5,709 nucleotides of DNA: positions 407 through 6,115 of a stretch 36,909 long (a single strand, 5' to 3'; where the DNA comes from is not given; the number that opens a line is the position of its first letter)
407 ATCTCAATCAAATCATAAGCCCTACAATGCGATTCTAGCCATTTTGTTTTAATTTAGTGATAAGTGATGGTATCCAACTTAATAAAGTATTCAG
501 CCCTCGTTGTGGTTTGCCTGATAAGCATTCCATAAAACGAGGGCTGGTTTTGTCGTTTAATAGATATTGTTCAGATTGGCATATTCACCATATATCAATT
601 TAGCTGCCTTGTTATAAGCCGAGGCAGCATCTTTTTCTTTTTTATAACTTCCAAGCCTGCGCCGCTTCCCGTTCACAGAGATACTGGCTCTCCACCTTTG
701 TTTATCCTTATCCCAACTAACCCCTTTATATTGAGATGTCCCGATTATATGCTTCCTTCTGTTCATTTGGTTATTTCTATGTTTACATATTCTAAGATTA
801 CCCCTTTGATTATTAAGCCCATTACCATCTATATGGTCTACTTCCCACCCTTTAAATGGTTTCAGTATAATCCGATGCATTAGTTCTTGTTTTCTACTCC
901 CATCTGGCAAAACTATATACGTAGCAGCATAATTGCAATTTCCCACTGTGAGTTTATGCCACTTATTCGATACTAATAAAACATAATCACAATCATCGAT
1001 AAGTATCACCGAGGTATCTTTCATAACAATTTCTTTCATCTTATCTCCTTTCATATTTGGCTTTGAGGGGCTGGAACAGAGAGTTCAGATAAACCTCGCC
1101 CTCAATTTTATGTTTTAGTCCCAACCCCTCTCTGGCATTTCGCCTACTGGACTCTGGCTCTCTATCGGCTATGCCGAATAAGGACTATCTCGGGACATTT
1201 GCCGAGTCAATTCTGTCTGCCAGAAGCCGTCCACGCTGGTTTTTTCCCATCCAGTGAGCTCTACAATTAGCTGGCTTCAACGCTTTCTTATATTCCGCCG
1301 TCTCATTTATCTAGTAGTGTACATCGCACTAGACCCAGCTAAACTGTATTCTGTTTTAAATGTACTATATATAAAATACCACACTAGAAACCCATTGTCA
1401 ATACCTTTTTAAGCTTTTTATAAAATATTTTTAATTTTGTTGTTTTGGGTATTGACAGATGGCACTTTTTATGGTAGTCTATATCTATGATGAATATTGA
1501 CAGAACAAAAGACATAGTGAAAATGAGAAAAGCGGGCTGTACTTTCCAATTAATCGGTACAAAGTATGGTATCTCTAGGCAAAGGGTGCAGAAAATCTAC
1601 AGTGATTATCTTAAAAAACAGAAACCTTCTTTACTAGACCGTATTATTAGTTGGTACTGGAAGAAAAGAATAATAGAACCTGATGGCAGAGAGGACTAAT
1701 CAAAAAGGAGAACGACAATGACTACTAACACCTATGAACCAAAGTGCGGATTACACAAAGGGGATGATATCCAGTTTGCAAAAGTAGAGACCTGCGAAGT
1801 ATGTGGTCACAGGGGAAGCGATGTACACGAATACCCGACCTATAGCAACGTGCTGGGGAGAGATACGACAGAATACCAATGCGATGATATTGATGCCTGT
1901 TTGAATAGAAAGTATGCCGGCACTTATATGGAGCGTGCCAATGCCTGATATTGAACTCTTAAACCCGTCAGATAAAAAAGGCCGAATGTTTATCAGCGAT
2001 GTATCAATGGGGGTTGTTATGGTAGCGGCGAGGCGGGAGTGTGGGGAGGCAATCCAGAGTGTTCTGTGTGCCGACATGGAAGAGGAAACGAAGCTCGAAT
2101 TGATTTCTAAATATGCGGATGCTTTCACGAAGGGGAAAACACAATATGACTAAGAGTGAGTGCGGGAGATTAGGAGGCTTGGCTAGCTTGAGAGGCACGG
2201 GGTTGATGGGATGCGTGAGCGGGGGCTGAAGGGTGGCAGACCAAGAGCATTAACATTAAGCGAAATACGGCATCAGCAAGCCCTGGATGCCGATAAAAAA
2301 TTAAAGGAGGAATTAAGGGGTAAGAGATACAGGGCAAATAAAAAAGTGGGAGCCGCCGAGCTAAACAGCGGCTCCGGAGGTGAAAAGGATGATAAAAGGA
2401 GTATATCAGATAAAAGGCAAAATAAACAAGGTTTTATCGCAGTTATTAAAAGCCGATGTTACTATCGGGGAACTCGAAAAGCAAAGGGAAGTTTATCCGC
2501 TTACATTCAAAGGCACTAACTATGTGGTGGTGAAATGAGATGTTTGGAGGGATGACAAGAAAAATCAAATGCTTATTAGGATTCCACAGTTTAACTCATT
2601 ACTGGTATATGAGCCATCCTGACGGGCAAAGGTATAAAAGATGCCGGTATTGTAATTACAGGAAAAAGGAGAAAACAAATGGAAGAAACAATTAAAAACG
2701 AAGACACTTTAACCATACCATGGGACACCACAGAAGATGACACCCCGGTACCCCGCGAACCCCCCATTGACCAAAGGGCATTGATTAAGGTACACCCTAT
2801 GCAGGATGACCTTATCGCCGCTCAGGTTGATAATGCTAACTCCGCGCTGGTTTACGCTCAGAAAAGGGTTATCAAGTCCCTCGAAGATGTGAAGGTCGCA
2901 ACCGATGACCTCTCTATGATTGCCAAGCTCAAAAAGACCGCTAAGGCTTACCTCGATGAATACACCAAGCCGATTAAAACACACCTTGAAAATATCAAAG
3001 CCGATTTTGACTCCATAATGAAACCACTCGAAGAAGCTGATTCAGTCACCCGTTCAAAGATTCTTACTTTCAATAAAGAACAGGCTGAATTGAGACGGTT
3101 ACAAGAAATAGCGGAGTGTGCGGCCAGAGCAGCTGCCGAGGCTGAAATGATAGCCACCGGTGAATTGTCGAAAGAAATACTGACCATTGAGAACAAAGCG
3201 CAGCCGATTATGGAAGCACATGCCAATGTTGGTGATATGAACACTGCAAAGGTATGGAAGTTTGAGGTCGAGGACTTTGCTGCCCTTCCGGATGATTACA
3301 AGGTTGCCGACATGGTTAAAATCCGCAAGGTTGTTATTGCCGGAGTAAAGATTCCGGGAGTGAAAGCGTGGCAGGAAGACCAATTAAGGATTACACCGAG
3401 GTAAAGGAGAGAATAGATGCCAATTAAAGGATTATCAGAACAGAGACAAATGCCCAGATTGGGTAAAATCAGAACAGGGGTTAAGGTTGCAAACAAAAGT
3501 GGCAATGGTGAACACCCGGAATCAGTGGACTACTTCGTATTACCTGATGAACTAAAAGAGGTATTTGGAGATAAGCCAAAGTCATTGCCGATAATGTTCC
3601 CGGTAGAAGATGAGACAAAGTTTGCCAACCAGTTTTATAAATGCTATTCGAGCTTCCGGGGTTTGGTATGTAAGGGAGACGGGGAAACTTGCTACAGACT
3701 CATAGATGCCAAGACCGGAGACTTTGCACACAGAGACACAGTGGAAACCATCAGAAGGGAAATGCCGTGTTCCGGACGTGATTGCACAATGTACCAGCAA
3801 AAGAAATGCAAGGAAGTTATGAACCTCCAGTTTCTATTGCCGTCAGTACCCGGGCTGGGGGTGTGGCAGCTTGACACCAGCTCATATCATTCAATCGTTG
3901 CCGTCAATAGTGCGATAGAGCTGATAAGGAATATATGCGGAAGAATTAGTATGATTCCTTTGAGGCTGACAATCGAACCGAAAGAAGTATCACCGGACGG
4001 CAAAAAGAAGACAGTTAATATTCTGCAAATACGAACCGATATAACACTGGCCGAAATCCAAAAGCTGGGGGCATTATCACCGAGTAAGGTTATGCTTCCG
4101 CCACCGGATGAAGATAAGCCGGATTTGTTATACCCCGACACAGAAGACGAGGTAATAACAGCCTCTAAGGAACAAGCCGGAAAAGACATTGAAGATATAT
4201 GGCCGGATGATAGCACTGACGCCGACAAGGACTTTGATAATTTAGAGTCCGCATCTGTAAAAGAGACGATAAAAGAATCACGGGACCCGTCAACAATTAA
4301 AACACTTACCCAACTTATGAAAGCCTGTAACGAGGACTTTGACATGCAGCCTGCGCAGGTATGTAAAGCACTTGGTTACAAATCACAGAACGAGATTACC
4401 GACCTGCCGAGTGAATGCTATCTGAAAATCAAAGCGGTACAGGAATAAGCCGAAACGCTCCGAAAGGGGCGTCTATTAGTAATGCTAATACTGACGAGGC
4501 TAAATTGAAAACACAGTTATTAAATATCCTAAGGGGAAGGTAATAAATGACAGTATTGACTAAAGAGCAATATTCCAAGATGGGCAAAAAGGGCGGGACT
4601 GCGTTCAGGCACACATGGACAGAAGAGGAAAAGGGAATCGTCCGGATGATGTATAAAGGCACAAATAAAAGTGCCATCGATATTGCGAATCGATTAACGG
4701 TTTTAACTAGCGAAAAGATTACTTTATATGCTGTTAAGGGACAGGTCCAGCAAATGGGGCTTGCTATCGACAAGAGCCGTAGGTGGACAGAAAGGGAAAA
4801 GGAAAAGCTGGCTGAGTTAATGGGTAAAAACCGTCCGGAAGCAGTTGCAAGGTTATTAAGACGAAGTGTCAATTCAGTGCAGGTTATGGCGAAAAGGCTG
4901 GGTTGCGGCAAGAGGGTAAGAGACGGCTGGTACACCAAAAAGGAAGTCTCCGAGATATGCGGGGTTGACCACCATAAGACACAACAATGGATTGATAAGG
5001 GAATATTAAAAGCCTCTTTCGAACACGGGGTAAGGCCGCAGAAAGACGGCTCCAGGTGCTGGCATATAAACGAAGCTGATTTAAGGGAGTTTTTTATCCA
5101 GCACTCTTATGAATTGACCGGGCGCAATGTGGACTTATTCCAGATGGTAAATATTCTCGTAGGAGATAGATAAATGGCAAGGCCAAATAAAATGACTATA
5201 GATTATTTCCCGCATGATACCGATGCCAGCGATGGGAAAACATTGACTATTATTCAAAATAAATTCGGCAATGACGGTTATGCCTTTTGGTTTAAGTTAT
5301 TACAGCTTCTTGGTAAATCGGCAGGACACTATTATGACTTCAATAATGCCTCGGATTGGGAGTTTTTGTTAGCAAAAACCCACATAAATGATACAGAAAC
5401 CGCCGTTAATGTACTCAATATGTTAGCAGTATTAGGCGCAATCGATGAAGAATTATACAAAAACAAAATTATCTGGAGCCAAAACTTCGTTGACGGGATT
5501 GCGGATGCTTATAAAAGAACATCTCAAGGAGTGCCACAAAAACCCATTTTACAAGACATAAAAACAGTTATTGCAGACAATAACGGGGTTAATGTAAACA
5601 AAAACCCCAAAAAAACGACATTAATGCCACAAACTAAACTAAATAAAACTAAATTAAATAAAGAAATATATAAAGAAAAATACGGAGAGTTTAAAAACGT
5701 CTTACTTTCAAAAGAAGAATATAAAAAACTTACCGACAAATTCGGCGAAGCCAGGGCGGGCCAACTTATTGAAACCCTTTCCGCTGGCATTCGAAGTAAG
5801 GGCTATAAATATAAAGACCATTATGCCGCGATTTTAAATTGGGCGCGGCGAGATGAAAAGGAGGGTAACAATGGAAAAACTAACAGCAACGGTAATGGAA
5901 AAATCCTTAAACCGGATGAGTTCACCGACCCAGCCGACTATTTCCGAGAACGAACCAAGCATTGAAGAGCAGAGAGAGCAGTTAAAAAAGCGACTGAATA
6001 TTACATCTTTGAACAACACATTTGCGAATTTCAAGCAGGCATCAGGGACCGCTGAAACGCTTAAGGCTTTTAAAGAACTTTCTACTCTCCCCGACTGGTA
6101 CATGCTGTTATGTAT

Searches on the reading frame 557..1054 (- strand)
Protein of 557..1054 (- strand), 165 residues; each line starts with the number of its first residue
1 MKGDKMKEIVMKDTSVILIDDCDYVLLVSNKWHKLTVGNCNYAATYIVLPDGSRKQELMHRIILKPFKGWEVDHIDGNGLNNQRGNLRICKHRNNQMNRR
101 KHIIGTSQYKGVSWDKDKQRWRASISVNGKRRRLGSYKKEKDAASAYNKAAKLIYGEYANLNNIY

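Call 96: search_protein_families(library=pfam, proteins=[window:557-1054:-], max_evalue=0.001)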
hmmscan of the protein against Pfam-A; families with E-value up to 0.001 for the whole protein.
window:557-1054:- (165 aa): 2 families
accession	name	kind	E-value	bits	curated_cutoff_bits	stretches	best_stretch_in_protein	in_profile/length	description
PF00847.26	AP2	-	1.8e-08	35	33.3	1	108-156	2-53/54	AP2 domain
PF13392.12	HNH_3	-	1.1e-07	31.8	24.8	1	66-97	16-46/46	HNH endonuclease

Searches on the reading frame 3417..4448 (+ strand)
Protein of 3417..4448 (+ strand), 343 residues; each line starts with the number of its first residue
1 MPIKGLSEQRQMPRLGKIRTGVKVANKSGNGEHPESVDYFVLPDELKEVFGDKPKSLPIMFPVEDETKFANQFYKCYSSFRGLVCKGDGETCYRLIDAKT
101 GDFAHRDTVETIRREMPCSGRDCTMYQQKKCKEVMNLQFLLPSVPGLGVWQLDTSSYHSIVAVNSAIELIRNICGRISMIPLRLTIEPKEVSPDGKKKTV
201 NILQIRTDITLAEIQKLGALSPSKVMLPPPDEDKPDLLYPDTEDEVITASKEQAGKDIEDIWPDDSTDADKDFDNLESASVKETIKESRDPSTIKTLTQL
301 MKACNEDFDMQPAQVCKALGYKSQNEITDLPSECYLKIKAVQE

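Call 96: search_protein_families(library=pfam, proteins=[window:3417-4448:+], max_evalue=0.001)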
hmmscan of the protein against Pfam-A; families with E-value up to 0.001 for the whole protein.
window:3417-4448:+ (343 aa): 1 family
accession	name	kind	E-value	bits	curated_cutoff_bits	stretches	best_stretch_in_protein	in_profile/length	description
PF18897.5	Gp3-like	-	1.1e-52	179.2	23.6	1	15-206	1-189/191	Recombination directionality factor-like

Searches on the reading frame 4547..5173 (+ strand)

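Call 96: search_protein_families(library=pfam, proteins=[window:4547-5173:+], max_evalue=0.001)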
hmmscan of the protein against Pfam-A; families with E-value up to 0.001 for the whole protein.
window:4547-5173:+ (208 aa): 2 families
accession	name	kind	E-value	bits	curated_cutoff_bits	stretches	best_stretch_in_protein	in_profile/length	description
PF12728.13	HTH_17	-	2.6e-10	40.9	27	1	128-184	1-48/51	Helix-turn-helix domain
PF00249.37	Myb_DNA-binding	-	0.00048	20.6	24.4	0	79-111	3-38/46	Myb-like DNA-binding domain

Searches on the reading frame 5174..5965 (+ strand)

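Call 96: search_protein_families(library=pfam, proteins=[window:5174-5965:+], max_evalue=0.001)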
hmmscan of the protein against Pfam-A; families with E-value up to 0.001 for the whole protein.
window:5174-5965:+ (263 aa): 1 family
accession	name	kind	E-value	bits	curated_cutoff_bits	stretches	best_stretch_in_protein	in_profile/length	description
PF14297.12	Lin1244_N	-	2.6e-11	44.5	25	1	11-104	1-94/95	Lin1244/Lin1753-like, N-terminal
